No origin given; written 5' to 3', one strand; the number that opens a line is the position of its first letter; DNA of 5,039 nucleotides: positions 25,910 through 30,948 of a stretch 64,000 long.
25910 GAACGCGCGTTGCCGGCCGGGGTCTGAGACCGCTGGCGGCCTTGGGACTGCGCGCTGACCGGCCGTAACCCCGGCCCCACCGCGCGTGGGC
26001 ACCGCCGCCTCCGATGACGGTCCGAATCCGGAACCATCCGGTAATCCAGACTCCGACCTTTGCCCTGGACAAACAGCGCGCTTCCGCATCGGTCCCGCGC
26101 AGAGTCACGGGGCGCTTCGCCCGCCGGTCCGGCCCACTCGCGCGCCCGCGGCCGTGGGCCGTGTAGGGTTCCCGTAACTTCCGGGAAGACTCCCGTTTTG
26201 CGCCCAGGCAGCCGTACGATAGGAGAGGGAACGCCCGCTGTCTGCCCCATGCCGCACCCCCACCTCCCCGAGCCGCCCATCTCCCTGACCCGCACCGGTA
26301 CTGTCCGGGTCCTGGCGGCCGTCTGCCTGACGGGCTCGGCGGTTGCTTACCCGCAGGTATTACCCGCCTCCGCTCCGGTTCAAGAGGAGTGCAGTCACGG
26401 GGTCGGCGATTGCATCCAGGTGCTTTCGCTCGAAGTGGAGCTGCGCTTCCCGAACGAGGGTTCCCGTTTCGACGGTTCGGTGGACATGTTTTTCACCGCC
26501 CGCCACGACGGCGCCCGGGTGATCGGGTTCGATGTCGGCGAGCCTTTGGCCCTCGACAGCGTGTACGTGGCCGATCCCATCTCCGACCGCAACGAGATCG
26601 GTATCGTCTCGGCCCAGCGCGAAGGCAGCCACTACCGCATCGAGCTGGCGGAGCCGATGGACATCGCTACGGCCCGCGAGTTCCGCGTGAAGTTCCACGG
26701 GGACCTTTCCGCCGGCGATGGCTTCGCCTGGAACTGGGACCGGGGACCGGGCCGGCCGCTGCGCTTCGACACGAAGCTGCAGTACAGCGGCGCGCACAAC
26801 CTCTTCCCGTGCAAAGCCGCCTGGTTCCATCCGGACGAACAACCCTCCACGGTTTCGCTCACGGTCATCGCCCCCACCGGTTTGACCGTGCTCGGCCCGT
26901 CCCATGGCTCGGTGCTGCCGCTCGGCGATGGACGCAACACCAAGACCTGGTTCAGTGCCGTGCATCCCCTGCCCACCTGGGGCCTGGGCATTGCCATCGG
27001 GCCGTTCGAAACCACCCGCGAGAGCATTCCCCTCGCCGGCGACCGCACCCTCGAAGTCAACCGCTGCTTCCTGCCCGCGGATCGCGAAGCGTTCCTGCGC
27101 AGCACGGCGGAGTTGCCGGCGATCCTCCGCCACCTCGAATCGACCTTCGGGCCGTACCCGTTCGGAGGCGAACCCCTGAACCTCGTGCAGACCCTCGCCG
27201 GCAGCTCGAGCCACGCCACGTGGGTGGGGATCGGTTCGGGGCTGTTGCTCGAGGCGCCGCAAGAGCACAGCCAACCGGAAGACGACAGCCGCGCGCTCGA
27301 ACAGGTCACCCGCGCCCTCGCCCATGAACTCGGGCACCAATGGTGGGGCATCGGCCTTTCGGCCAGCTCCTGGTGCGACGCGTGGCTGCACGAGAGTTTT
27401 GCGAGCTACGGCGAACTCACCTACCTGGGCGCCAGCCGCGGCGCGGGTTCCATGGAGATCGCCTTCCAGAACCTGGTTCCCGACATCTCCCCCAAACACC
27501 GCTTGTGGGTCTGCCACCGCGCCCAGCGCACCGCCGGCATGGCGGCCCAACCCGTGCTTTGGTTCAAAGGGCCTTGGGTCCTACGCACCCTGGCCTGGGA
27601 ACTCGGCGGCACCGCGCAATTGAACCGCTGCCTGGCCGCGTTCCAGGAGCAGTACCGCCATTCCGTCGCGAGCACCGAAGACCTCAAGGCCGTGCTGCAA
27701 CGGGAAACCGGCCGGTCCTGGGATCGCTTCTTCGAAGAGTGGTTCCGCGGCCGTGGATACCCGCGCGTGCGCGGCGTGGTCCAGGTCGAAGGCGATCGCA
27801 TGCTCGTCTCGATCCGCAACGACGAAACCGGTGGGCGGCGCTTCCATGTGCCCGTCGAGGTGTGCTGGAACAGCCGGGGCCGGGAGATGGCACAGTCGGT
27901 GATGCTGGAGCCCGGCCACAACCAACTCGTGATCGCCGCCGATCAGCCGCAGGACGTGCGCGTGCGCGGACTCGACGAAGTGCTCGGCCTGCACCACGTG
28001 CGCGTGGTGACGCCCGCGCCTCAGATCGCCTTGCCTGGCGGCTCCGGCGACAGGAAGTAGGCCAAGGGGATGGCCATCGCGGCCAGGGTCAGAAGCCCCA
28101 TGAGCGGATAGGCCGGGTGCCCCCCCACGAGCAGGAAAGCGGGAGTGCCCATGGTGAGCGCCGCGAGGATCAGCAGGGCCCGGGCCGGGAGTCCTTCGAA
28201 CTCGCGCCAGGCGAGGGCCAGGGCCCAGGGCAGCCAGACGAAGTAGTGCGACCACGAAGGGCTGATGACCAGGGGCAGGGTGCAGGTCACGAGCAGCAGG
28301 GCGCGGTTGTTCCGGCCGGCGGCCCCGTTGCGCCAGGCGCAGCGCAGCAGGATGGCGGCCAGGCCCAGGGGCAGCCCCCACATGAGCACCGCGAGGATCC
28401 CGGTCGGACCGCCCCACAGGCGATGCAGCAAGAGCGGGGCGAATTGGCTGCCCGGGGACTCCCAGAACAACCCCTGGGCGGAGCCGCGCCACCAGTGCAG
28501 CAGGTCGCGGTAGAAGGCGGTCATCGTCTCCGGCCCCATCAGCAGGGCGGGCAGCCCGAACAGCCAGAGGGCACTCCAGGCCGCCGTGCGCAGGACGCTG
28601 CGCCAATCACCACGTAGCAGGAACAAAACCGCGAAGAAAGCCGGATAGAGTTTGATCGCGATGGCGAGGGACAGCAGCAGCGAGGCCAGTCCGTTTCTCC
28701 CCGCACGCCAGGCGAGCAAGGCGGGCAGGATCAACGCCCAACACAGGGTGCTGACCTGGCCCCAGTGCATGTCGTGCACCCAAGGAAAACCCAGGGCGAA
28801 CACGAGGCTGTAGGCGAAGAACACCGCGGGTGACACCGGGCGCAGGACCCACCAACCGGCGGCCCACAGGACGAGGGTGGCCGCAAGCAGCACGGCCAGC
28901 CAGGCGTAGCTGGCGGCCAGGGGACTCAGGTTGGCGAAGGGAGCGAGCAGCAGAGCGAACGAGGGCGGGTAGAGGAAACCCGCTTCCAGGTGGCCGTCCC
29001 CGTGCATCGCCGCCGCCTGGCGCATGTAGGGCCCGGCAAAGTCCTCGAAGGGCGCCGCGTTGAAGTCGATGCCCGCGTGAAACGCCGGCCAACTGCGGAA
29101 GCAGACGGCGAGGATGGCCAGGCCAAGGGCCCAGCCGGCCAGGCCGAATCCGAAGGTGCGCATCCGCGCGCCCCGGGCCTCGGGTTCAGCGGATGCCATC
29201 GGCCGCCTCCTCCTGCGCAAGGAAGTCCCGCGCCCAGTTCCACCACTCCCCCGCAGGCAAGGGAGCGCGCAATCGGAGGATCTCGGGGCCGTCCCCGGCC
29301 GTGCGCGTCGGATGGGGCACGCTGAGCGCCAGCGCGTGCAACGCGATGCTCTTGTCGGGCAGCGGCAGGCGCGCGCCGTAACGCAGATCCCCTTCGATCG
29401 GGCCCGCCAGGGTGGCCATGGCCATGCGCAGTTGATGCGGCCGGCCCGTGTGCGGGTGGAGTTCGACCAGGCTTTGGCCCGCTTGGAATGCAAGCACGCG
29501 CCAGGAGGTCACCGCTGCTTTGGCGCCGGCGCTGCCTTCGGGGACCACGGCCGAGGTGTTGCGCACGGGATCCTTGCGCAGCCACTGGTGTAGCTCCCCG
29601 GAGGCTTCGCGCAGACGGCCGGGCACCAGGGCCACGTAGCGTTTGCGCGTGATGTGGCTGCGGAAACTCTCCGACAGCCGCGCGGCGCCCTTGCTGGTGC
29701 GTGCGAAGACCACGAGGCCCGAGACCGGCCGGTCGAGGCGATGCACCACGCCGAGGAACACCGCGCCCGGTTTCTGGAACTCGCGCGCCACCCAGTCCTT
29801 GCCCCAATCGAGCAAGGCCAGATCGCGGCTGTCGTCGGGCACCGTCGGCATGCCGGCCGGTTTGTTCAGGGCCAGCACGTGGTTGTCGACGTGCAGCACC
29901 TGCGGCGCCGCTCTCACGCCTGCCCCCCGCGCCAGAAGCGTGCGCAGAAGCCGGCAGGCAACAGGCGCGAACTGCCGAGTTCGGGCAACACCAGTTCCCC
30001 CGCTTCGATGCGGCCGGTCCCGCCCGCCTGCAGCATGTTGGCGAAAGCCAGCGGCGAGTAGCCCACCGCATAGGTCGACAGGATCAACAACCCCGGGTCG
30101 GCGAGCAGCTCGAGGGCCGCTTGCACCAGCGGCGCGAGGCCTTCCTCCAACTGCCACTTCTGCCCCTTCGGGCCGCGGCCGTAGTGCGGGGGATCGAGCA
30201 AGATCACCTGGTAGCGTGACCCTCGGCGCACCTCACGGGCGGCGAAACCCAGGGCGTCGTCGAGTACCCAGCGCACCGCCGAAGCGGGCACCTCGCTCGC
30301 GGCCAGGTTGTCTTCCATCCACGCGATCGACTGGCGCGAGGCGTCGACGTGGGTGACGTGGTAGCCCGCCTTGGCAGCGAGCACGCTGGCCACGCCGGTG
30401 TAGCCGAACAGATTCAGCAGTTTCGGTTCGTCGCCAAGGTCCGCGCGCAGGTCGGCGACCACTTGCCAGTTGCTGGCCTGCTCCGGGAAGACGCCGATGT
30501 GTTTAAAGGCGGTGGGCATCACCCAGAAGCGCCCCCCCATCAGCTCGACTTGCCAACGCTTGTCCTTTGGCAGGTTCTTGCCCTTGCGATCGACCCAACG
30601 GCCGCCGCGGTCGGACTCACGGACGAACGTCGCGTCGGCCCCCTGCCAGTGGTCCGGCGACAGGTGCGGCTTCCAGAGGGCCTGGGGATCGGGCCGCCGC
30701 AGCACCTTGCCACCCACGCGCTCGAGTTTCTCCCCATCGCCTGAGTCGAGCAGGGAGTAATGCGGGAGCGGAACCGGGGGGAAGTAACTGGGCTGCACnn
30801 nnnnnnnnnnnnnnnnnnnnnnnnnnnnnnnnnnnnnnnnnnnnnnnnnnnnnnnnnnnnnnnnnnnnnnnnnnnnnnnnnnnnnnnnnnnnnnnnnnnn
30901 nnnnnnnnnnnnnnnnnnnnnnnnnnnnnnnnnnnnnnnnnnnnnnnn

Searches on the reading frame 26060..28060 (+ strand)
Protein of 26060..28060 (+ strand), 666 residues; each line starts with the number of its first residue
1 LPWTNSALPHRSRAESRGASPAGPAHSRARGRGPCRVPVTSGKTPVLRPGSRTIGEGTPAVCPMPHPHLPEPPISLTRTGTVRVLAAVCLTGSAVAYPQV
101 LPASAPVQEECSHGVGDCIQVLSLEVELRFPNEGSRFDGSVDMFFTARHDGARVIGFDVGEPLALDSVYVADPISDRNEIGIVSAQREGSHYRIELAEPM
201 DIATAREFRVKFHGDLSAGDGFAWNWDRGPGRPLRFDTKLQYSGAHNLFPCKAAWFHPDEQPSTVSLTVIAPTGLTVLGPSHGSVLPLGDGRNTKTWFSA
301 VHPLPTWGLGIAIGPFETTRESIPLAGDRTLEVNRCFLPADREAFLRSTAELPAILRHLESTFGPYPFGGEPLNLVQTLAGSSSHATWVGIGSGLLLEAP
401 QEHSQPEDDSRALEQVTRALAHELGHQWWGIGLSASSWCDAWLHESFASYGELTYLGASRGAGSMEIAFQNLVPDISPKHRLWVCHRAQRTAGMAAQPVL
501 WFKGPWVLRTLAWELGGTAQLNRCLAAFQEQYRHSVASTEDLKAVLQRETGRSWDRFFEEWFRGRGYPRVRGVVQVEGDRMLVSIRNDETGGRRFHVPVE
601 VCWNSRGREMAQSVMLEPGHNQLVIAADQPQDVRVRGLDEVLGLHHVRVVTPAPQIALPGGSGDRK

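Call 13: search_protein_families(library=pfam, proteins=[window:26060-28060:+], max_evalue=0.001)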
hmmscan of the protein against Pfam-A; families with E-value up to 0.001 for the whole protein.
window:26060-28060:+ (666 aa): 1 family
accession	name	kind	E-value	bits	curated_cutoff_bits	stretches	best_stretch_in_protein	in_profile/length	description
PF01433.26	Peptidase_M1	-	1.1e-15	58.3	27.7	1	410-561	61-218/218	Peptidase family M1 domain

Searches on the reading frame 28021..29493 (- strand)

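Call 13: search_protein_families(library=pfam, proteins=[window:28021-29493:-], max_evalue=0.001)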
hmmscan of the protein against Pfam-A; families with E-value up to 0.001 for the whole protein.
window:28021-29493:- (490 aa): 1 family
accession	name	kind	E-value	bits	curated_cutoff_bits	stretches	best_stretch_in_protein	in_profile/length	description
PF09594.16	GT87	-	2e-28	100.2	25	1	173-412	1-237/237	Glycosyltransferase family 87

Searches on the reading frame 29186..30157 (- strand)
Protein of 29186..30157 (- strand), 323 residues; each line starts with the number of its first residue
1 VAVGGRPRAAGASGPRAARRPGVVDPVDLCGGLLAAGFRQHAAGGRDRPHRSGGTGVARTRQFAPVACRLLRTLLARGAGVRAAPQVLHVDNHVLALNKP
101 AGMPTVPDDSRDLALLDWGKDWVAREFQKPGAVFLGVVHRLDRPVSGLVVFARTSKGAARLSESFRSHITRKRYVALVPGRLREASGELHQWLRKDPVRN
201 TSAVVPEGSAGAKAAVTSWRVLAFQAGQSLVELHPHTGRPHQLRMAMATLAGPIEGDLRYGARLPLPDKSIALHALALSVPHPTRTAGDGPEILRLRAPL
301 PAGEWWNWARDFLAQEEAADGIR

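Call 13: search_protein_families(library=pfam, proteins=[window:29186-30157:-], max_evalue=0.001)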
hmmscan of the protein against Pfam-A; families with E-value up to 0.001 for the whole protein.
window:29186-30157:- (323 aa): 1 family
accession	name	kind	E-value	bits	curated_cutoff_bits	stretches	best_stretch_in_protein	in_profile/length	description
PF00849.27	PseudoU_synth_2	-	2.4e-31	109.5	26.8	1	93-248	1-151/152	RNA pseudouridylate synthase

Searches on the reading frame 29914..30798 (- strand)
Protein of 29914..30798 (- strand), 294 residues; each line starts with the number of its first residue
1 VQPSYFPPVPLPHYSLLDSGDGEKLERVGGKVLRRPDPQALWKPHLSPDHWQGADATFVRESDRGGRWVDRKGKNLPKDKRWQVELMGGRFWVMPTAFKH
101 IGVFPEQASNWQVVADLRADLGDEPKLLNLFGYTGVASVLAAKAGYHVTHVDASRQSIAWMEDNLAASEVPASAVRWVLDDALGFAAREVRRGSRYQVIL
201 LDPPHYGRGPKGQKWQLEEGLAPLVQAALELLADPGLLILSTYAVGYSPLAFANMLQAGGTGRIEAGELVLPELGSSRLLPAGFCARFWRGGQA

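Call 13: search_protein_families(library=pfam, proteins=[window:29914-30798:-], max_evalue=0.001)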
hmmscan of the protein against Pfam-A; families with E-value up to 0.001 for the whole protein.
window:29914-30798:- (294 aa): 2 families
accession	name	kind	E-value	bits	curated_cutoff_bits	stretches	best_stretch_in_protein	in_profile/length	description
PF03602.21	Cons_hypoth95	-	0.00028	21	24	1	122-205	40-123/182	Conserved hypothetical protein 95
PF10672.15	Methyltrans_SAM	-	0.00075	19.3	27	1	80-210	84-210/286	S-adenosylmethionine-dependent methyltransferase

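Call 16: find_related_loci(query=window:29914-30798:-, collection=genome_contigs, flank=8000)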
Query window:29914-30798:- (294 aa) in genome_contigs; peptide patterns used: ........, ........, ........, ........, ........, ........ (x = any residue, [..] = any of these).
599 stretches matched a pattern (row limit reached: there are more); 573 encode a relative of the query (tblastn E <= 1e-3); the best 80 are kept; 80 distinct loci.
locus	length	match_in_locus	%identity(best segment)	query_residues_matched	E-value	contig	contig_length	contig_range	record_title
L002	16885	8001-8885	63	1-291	9e-116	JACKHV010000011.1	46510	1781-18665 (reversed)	MAG: Planctomycetota bacterium isolate HK-STAS-PLAN-27 HK-STAS-PLAN-27_11, whole genome shotgun sequence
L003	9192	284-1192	57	1-291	3e-105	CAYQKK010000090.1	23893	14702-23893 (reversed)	MAG TPA_asm: uncultured Planctomycetaceae bacterium isolate SRP268394_co1_67 genome assembly, contig: NODE_3581_length_2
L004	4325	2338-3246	57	1-291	6e-106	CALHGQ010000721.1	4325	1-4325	MAG: uncultured bacterium isolate R4_Bin_MAXBIN__077_sub_1 genome assembly, contig: c_000000755515, whole genome shotgun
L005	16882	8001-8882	58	1-291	3e-103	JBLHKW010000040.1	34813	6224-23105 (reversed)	MAG: Planctomycetota bacterium isolate 3300054698_147 Ga0535670_0001401, whole genome shotgun sequence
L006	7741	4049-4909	57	4-290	7e-103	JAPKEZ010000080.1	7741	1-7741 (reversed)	MAG: Planctomycetota bacterium isolate ANT-129 NODE_6261_length_7741_cov_6.585480, whole genome shotgun sequence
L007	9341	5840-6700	59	11-294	2e-102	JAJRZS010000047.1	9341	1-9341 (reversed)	MAG: Planctomycetota bacterium isolate Dive96_bin4.216 k141_3274859, whole genome shotgun sequence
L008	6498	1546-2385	57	11-290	3e-102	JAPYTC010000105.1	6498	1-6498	MAG: Planctomycetota bacterium isolate PW6.concoct.11 PW6_13691_length_6498_cov_7.720161, whole genome shotgun sequence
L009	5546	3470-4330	57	4-290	4e-102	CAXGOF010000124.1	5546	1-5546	MAG TPA_asm: uncultured bacterium isolate ERR594329_binner12_Refined_35 genome assembly, contig: ERZ8580309.15880, whole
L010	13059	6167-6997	59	14-290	2e-101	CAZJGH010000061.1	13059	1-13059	MAG TPA_asm: uncultured Planctomycetales bacterium isolate binchicken_co141_179 genome assembly, contig: NODE_19367_leng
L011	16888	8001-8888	57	1-291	3e-99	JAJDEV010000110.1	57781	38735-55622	MAG: Planctomycetota bacterium isolate OFTM281 OFTM281_109, whole genome shotgun sequence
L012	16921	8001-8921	54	3-292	4e-99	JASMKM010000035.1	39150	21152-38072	MAG: Planctomycetota bacterium isolate Arabian9_MAG_16 c_000000544334, whole genome shotgun sequence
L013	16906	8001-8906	56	1-291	2e-98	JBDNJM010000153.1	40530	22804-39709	MAG: Planctomycetota bacterium isolate metabat2.76_sub.ELB k141_1251620, whole genome shotgun sequence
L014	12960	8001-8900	55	1-291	2e-98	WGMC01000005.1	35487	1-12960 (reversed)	MAG: Planctomycetaceae bacterium isolate RI_242 c_000000118377, whole genome shotgun sequence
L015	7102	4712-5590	57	1-291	5e-98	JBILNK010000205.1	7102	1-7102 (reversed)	MAG: Planctomycetota bacterium isolate ME2017-09-15_3300044707_group7_bin42 Rohwer_bin1771_scaffold_13221_c1, whole geno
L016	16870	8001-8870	53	1-290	4e-95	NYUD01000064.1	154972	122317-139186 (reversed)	MAG: Planctomycetota bacterium isolate CPC51 MHASMcontig_871054, whole genome shotgun sequence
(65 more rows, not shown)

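Call 38: search_protein_families(library=ncbifam, proteins=[window:29914-30798:-], max_evalue=0.01)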
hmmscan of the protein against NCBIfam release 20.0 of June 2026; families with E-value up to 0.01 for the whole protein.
window:29914-30798:- (294 aa): 6 families
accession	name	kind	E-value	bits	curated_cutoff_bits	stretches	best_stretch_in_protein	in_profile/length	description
NF008748.0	PRK11783.1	equivalog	1.4e-18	66.5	466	1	76-242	498-659/704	bifunctional 23S rRNA (guanine(2069)-N(7))-methyltransferase RlmK/23S rRNA (guanine(2445)-N(2))-methyltransferase RlmL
NF053718.1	23SC1962Mtase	equivalog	1.5e-10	40.3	575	1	90-257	182-341/383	23S rRNA (cytosine(1962)-C(5))-methyltransferase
NF011707.0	PRK15128.1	equivalog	6.1e-08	31.9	712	1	123-239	220-336/396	23S rRNA (cytosine(1962)-C(5))-methyltransferase RlmI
NF033380.1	Rlm_2499C5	equivalog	1.6e-06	27.2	650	1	100-243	201-337/391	23S rRNA (cytosine(2499)-C(5))-methyltransferase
NF046099.1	RSP_2647_MTase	equivalog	0.00024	20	600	1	99-242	197-335/391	RSP_2647 family RNA methyltransferase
NF003327.0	PRK04338.1-1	equivalog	0.0042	16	568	1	115-176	41-105/373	tRNA (guanine(26)-N(2))-dimethyltransferase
